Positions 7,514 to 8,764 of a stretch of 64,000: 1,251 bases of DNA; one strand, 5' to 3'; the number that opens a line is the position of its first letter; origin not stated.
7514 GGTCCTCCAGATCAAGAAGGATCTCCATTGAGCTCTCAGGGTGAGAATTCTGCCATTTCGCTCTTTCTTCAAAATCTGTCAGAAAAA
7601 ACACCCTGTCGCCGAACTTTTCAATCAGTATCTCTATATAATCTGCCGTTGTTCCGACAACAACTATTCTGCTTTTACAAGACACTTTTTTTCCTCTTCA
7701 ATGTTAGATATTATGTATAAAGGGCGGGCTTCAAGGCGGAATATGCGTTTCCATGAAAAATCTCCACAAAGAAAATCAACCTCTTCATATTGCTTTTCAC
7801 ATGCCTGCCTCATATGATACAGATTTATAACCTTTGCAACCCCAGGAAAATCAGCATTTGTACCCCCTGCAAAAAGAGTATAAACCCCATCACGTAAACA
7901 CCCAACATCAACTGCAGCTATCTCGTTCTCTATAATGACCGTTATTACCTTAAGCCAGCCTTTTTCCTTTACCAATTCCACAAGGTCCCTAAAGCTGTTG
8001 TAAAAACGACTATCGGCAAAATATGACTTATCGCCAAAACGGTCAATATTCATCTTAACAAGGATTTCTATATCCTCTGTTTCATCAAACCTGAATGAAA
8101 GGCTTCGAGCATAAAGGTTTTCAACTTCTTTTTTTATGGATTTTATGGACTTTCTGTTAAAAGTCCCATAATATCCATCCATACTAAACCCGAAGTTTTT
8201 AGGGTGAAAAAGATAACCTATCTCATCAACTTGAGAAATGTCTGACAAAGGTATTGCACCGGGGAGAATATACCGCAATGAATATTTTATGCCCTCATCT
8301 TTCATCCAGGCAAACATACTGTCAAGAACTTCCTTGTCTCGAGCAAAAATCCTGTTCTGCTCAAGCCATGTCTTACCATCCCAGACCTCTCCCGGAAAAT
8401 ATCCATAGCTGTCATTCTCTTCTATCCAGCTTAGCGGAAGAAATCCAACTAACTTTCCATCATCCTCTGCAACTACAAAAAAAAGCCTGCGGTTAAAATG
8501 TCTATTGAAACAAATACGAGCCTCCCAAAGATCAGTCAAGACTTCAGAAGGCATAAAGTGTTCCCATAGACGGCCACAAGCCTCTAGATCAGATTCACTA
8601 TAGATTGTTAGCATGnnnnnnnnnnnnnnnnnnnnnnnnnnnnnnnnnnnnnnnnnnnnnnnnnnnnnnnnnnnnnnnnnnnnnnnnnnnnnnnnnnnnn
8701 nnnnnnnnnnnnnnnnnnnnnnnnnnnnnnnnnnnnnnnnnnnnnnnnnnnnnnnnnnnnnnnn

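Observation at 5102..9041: Tightly overlapping four-gene operon: SpeH-like pyruvoyl decarboxylase, FemAB/GNAT-fold transferase, ATP-grasp ligase, fold-III PLP decarboxylase; candidate undescribed amine/amide small-molecule pathway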

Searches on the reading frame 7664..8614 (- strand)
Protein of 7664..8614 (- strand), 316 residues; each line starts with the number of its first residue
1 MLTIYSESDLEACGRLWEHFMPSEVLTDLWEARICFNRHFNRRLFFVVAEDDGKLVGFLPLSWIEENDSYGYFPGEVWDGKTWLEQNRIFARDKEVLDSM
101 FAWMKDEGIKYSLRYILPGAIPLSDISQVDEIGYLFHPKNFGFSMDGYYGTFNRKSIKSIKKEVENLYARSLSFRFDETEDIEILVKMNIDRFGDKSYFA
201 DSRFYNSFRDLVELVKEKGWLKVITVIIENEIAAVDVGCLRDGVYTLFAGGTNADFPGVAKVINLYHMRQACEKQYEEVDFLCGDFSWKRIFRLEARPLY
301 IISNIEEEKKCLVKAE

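Call 4: search_protein_families(library=pfam, proteins=[window:7664-8614:-], max_evalue=0.01)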
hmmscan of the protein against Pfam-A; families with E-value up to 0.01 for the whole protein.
window:7664-8614:- (316 aa): 1 family
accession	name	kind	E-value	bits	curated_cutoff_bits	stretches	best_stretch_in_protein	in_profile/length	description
PF13480.13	Acetyltransf_6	-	1.5e-18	67.7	22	1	155-290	2-143/143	Acetyltransferase (GNAT) domain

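Call 5: search_protein_families(library=ncbifam, proteins=[window:7664-8614:-], max_evalue=0.01)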
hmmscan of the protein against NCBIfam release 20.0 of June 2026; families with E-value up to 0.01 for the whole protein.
window:7664-8614:- (316 aa): 1 family
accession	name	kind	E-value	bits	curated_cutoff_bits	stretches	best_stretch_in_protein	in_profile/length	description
TIGR03019.1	pepcterm_femAB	equivalog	0.00013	21.1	260.35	1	35-298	24-280/330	FemAB family XrtA/PEP-CTERM system-associated protein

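Call 22: search_solved_structures(query=window:7664-8614:-, max_evalue=1)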
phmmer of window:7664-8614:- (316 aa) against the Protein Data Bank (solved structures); distinct sequences matched with E-value up to 1: 0.

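Call 29: find_homologous_proteins(query=window:7664-8614:-, max_evalue=0.001)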
Query window:7664-8614:- (316 aa): 1071 proteins with E <= 0.001 among 1699 candidates; the best 120 are listed.
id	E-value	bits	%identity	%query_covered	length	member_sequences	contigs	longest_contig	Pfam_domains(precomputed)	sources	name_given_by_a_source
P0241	4.2e-188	643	86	100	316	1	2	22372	PF13480.14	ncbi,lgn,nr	ncbi:MAG: GNAT family N-acetyltransferase [Candidatus Omnitrophica bacterium]|nr:GNAT family N-acety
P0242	6.3e-141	488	100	69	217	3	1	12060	PF13480.14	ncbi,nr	ncbi:MAG: hypothetical protein A2Y06_05760 [Omnitrophica WOR_2 bacterium GWA2_37_7]|nr:MAG: hypothet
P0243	5.4e-123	429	55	98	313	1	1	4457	PF13480.14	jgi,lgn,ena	-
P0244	2.7e-121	423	59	96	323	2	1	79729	PF13480.14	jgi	jgi:hypothetical protein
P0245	1.5e-119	417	57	97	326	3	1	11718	PF13480.14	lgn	-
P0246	2.4e-118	413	55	97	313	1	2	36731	PF13480.14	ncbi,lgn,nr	ncbi:MAG: GNAT family N-acetyltransferase [Candidatus Omnitrophica bacterium]|nr:GNAT family N-acety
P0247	1.2e-117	411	55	97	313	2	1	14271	PF13480.14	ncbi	-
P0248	4.7e-117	409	57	97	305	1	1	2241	PF13480.14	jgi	jgi:hypothetical protein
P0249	1.6e-116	407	55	97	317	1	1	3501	PF13480.14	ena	-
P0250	2.4e-116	407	54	97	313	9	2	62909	PF13480.14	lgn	-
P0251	2.8e-116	407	55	96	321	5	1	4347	PF13480.14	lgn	-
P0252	1.6e-114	401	55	97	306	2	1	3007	PF13480.14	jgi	-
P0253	1.6e-114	401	55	96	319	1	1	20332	PF13480.14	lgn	-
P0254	1.8e-114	401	55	97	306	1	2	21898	PF13480.14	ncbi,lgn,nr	ncbi:MAG: GNAT family N-acetyltransferase [Candidatus Omnitrophota bacterium]|nr:GNAT family N-acety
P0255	4.3e-114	399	54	100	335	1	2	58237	PF13480.14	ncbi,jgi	jgi:hypothetical protein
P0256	1.0e-113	398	54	96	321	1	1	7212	PF13480.14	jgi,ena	-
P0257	1.2e-113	398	56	97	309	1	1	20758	PF13480.14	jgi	-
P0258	3.6e-113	396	53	99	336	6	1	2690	PF13480.14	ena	-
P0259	3.6e-113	396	54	100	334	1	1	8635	PF13480.14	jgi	-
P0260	1.6e-112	394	54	97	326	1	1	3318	PF13480.14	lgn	-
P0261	3.0e-112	393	55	97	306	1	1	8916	PF13480.14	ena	-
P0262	8.7e-112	392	55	97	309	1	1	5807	PF13480.14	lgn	-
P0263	9.7e-112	392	55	96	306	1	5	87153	PF13480.14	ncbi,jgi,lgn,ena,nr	ncbi:MAG: GNAT family N-acetyltransferase [Candidatus Omnitrophica bacterium]|nr:GNAT family N-acety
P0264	1.3e-111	391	54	97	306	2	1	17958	PF13480.14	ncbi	ncbi:MAG: GNAT family N-acetyltransferase [Candidatus Omnitrophota bacterium]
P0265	2.2e-111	391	53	97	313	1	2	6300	PF13480.14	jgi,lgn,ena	-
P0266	4.7e-111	389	53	100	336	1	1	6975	PF13480.14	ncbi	-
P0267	5.5e-111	389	55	97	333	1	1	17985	PF13480.14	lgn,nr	nr:GNAT family N-acetyltransferase [candidate division Zixibacteria bacterium]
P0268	6.4e-111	389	54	96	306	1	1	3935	PF13480.14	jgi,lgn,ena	-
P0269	1.3e-110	388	53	96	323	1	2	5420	PF13480.14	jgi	jgi:hypothetical protein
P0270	1.4e-110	388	56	90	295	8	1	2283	PF13480.14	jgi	jgi:hypothetical protein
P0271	2.5e-110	387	53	94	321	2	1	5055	PF13480.14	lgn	-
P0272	2.8e-110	387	52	97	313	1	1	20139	PF13480.14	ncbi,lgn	-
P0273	5.0e-110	386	53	96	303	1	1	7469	PF13480.14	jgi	-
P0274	6.1e-110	386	51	97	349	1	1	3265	PF13480.14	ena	-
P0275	6.6e-110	386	53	97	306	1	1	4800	PF13480.14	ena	-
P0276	1.0e-108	382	50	100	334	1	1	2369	PF13480.14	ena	-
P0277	2.8e-108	380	54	92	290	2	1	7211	PF13480.14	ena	-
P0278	5.2e-108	379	52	94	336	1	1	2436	PF13480.14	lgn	-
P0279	5.5e-108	379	53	97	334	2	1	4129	PF13480.14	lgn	-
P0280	6.2e-108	379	53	96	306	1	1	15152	PF13480.14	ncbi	ncbi:MAG: GNAT family N-acetyltransferase [Candidatus Omnitrophota bacterium]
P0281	2.0e-107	378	51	95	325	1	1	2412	PF13480.14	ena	-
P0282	2.1e-107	377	54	93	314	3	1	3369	PF13480.14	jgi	-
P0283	4.0e-107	377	52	98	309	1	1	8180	PF13480.14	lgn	-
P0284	4.4e-107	376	53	96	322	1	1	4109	PF13480.14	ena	-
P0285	7.0e-107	376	51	97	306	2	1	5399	PF13480.14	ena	-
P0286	2.9e-106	374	52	97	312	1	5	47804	PF13480.14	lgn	-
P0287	5.0e-106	373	51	97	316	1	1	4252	PF13480.14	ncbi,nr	ncbi:MAG: GNAT family N-acetyltransferase [Candidatus Omnitrophica bacterium]|nr:GNAT family N-acety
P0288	6.0e-106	373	52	97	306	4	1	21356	PF13480.14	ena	-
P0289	6.2e-106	373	53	95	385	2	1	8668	PF13480.14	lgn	-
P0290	1.1e-105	372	52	94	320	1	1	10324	PF13480.14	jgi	jgi:hypothetical protein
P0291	1.9e-105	371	51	98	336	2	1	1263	PF13480.14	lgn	-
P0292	2.5e-105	371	51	97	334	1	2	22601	PF13480.14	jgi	-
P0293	7.9e-105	369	51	96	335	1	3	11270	PF13480.14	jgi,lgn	jgi:hypothetical protein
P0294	9.9e-105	369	51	97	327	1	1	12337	PF13480.14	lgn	-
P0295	1.1e-104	369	51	97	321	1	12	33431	PF13480.14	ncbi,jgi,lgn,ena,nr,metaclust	ncbi:MAG: GNAT family N-acetyltransferase [Candidatus Euphemobacter frigidus]|nr:GNAT family N-acety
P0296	1.1e-104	368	49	97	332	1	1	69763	PF13480.14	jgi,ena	-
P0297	1.5e-104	368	53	96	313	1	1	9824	PF13480.14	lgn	-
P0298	1.9e-104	368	50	97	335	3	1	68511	PF13480.14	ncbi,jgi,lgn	-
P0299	1.9e-104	368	52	96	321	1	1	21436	PF13480.14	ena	-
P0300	2.1e-104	368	50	95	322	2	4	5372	PF13480.14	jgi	-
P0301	2.3e-104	367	50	100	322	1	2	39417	PF13480.14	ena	-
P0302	3.7e-104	367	52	97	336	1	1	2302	PF13480.14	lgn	-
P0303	4.7e-104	366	50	97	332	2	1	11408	PF13480.14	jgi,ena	-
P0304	4.9e-104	366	51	97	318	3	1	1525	PF13480.14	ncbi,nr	ncbi:MAG: cellulose biosynthesis protein CelD [Candidatus Omnitrophica bacterium CG12_big_fil_rev_8_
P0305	5.2e-104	366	49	100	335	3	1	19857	PF13480.14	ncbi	-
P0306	5.6e-104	366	50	97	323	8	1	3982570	PF13480.14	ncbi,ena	-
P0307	6.1e-104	366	55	88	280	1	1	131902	PF13480.14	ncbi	-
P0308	1.1e-103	365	51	97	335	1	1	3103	PF13480.14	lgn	-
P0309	1.2e-103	365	51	96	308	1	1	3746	PF13480.14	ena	-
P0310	1.4e-103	365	53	97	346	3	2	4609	PF13480.14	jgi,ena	-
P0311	3.0e-103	364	49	97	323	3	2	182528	PF13480.14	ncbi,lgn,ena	-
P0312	3.3e-103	364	50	99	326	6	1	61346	PF13480.14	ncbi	-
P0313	3.5e-103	364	51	96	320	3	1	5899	PF13480.14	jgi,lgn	-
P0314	4.1e-103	363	52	96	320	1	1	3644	PF13480.14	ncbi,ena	-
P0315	5.4e-103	363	52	96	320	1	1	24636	PF13480.14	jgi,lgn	jgi:hypothetical protein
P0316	8.0e-103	362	50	98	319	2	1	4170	PF13480.14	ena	-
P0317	8.0e-103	362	50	98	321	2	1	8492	PF13480.14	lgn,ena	-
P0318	9.0e-103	362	51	98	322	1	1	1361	PF13480.14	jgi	jgi:hypothetical protein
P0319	9.2e-103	362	50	97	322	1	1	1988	PF13480.14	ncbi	-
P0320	1.0e-102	362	55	94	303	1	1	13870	PF13480.14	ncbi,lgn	-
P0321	1.3e-102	362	53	94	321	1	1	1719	PF13480.14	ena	-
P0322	1.4e-102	362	49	97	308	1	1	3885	PF13480.14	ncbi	-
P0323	1.9e-102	361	51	97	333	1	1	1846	PF13480.14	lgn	-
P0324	2.5e-102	361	48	96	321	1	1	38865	PF13480.14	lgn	-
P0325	3.0e-102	361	49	97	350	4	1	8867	PF13480.14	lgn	-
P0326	3.2e-102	360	52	97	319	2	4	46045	PF13480.14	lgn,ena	-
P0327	4.3e-102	360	50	94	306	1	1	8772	PF13480.14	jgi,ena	-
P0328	4.8e-102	360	50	97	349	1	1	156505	PF13480.14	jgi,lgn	jgi:hypothetical protein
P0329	4.9e-102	360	49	97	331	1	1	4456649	PF13480.14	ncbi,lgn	ncbi:MAG: GNAT family N-acetyltransferase [Candidatus Zixiibacteriota bacterium]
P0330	5.5e-102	360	50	96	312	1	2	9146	PF13480.14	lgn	-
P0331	6.1e-102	359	50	97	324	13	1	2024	PF13480.14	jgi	jgi:hypothetical protein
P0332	7.8e-102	359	50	96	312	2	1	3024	PF13480.14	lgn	-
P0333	1.1e-101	359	50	96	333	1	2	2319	PF13480.14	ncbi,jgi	jgi:hypothetical protein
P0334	1.1e-101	359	51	94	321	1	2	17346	PF13480.14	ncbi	-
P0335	1.2e-101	359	50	95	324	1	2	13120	PF13480.14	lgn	-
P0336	1.2e-101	358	51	97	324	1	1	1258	PF13480.14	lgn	-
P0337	1.4e-101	358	51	94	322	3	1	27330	PF13480.14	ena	-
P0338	1.9e-101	358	52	94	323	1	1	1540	PF13480.14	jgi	-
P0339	2.2e-101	358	50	96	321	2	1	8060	PF13480.14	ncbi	-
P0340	4.2e-101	357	51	99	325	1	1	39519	PF13480.14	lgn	-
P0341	7.5e-101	356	50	96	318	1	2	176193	PF13480.14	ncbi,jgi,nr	ncbi:MAG: GNAT family N-acetyltransferase [Desulfarculus sp.]|jgi:hypothetical protein|nr:MAG: GNAT 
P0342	9.0e-101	356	48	96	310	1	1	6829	PF13480.14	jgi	-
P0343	9.2e-101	356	47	100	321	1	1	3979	PF13480.14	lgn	-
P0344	9.3e-101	356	50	98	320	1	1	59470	PF13480.14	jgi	jgi:hypothetical protein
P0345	1.0e-100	355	51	93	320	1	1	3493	PF13480.14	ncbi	-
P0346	1.2e-100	355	52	97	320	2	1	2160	PF13480.14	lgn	-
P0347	1.4e-100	355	50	98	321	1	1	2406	PF13480.14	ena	-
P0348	1.5e-100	355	49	91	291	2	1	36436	PF13480.14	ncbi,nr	ncbi:MAG: GNAT family N-acetyltransferase [Candidatus Omnitrophica bacterium]|nr:GNAT family N-acety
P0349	1.6e-100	355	49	99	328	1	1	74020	PF13480.14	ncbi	-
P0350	2.0e-100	354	51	96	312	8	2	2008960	PF13480.14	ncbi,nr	ncbi:MAG: GNAT family N-acetyltransferase [Candidatus Omnitrophica bacterium]|nr:GNAT family N-acety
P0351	2.2e-100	354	51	97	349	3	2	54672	PF13480.14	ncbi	-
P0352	2.5e-100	354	51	97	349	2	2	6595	PF13480.14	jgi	jgi:hypothetical protein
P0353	2.8e-100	354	48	97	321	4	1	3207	PF13480.14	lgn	-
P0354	3.0e-100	354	49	99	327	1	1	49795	PF13480.14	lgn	-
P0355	3.3e-100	354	50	95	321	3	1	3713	PF13480.14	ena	-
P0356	4.3e-100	353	50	96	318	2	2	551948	PF13480.14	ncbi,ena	-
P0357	4.6e-100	353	49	97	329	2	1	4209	PF13480.14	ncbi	ncbi:MAG: GNAT family N-acetyltransferase [Candidatus Zixiibacteriota bacterium]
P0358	5.0e-100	353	51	96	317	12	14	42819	PF13480.14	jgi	-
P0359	5.3e-100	353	51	96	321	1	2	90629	PF13480.14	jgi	jgi:hypothetical protein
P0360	5.9e-100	353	51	97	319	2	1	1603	PF13480.14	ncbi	-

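Call 40: predict_structure(alignment_id=A3)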
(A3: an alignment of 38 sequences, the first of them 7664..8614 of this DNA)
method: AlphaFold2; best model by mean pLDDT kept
length: 316 residues; sequences in the alignment: 38
mean_pLDDT: 91.7   pTM: 0.88
mean pLDDT of the five models: 91.7, 90.1, 89.7, 89.6, 87.1
residues with pLDDT >= 90: 254; 70-90: 49; 50-70: 6; < 50: 7
segments of 3 or more residues with pLDDT < 50: 310-316
pLDDT, mean of each block of 10 residues (from residue 1): 97 98 92 95 97 97 94 85 88 96 97 90 82 93 96 90 93 97 96 92 96 97 98 97 94 92 95 97 74 88 77 41
secondary structure, 60 per line:
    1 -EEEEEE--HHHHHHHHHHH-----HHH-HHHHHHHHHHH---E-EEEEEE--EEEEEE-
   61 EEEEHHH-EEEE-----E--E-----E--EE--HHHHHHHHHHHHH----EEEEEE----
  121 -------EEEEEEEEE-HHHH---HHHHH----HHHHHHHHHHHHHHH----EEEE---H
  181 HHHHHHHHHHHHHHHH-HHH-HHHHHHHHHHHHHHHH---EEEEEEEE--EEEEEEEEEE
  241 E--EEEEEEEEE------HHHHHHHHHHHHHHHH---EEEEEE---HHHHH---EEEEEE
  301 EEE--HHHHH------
elements in order: E2-7 H10-20 H30-40 E46-51 E54-59 E61-64 E69-72 H94-106 E111-116 E128-136 H138-141 H145-149 H154-168 E173-176 H180-196 H202-217 E221-228 E231-241 E244-252 H259-274 E278-283 H287-291 E295-303 H306-310

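Call 57: search_protein_families(library=padloc, proteins=[window:7664-8614:-], max_evalue=0.001)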
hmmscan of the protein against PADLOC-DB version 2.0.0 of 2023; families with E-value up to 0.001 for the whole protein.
window:7664-8614:- (316 aa): 0 families

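Call 66: search_solved_structures(query=A3, max_evalue=10, show_alignments=5)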
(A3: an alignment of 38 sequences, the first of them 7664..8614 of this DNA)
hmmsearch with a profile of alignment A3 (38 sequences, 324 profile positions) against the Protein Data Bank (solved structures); distinct sequences matched with E-value up to 10: 1.
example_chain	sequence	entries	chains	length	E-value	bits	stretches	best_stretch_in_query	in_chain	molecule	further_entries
9fhl_E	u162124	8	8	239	0.87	12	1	218-269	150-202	Small ribosomal subunit protein eS4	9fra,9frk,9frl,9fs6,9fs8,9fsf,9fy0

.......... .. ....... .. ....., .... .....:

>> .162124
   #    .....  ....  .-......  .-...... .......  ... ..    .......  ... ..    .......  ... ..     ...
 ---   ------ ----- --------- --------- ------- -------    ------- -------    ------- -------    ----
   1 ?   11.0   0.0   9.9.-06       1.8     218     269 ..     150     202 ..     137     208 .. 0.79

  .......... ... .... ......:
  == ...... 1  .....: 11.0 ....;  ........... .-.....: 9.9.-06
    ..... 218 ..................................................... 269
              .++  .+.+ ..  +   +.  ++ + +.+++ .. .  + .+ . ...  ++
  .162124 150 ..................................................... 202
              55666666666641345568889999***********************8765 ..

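Call 85: search_protein_representatives(protein=window:7664-8614:-)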
Query: 316 residues. Proteins with E-value up to 0.001 (for the whole library): 404; up to 1e-10: 258; up to 1e-30: 49. The best 150 are listed.
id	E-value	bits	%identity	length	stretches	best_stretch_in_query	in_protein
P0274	1.9e-110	385.7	51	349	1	8-308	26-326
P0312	1.0e-103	363.6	52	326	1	5-307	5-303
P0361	2.4e-84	300.0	43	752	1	8-305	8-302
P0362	2.7e-83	296.6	44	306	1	8-304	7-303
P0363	1.7e-82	293.9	45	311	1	8-303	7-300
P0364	5.7e-82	292.2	46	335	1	5-300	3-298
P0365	4.6e-79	282.6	48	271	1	49-303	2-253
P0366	2.2e-77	277.1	44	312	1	1-301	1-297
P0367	6.6e-75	269.0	45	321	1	4-304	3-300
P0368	2.9e-73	263.5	43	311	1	4-304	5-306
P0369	2.1e-72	260.8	41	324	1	2-309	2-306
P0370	1.7e-71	257.8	38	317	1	6-303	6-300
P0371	2.8e-71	257.1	43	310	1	6-302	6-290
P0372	7.9e-71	255.6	52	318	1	1-229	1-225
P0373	9.8e-71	255.3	42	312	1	8-305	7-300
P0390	3.7e-39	151.5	42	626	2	8-95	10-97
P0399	1.8e-34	136.1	27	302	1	3-302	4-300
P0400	2.9e-34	135.4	30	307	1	3-305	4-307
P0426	9.2e-26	107.5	28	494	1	8-306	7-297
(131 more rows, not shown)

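Call 86: find_encoding_contigs(protein=P0399, flank=6000, max_places=2)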
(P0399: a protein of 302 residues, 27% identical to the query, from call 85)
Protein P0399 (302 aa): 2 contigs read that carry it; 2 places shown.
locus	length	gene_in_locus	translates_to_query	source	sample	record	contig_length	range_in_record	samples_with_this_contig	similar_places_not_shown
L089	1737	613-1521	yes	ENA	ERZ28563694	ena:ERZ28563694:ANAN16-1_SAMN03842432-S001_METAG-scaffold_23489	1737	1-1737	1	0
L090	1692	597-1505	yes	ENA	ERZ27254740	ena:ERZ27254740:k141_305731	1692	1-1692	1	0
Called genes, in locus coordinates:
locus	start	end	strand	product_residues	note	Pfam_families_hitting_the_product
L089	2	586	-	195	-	?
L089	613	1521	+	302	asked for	PF13480:Acetyltransf_6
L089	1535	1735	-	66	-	?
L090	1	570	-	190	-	?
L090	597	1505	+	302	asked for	PF13480:Acetyltransf_6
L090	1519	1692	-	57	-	?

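Call 87: find_encoding_contigs(protein=P0390, flank=6000, max_places=2)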
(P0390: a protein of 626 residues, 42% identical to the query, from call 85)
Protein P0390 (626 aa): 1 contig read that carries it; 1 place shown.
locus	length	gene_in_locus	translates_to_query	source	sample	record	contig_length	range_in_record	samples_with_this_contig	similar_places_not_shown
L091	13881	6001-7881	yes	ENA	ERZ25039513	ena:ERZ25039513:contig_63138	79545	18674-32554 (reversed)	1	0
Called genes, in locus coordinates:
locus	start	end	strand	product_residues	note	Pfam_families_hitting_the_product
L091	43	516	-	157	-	-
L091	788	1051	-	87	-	-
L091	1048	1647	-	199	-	-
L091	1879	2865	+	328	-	PF08461:WHD_RNase_R, PF01995:NRD1_2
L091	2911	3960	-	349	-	-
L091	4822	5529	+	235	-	PF00440:TetR_N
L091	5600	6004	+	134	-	PF02675:AdoMet_dc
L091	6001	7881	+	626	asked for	-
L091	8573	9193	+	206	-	PF02784:Orn_Arg_deC_N (weak)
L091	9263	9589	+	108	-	PF00278:Orn_DAP_Arg_deC (faint)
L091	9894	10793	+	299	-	PF12437:GSIII_N, PF00120:Gln-synt_C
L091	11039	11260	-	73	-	-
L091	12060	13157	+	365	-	PF00149:Metallophos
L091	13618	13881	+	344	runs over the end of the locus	PF02547:Queuosine_synth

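Call 88: find_encoding_contigs(protein=P0400, flank=7000, max_places=2)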
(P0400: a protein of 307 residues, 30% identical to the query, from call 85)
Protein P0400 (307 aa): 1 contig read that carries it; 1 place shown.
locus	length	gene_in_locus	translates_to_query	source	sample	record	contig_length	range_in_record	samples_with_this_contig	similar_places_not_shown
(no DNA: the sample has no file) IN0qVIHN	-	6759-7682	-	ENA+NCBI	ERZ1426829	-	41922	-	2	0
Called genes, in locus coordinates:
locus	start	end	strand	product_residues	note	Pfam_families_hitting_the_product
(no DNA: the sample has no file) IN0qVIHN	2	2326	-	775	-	?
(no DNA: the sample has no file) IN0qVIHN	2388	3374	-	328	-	-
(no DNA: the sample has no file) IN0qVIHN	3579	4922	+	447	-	PF00919:UPF0004, PF04055:Radical_SAM, PF01938:TRAM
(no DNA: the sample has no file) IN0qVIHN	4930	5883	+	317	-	PF01715:IPPT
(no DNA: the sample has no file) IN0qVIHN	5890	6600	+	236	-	-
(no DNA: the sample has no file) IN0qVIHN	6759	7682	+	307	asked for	PF13480:Acetyltransf_6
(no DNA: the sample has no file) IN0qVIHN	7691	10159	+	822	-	PF02655:ATP-grasp_3, PF01071:GARS_A (weak), PF02222:ATP-grasp (weak), PF13535:ATP-grasp_4, PF15632:ATPgrasp_Ter, PF18603:LAL_C2, PF02655:ATP-grasp_3, PF07478:Dala_Dala_lig_C, +3 more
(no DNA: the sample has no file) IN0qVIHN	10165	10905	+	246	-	PF00856:SET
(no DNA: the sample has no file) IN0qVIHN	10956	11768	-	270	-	PF00215:OMPdecase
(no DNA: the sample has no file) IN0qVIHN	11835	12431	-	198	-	PF00156:Pribosyltran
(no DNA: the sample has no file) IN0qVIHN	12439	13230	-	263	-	PF00175:NAD_binding_1, PF10418:DHODB_Fe-S_bind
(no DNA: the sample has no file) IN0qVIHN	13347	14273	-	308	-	PF01180:DHO_dh, PF03060:NMO (weak)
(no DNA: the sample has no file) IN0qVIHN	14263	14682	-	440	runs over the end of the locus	PF00206:Lyase_1, PF10415:FumaraseC_C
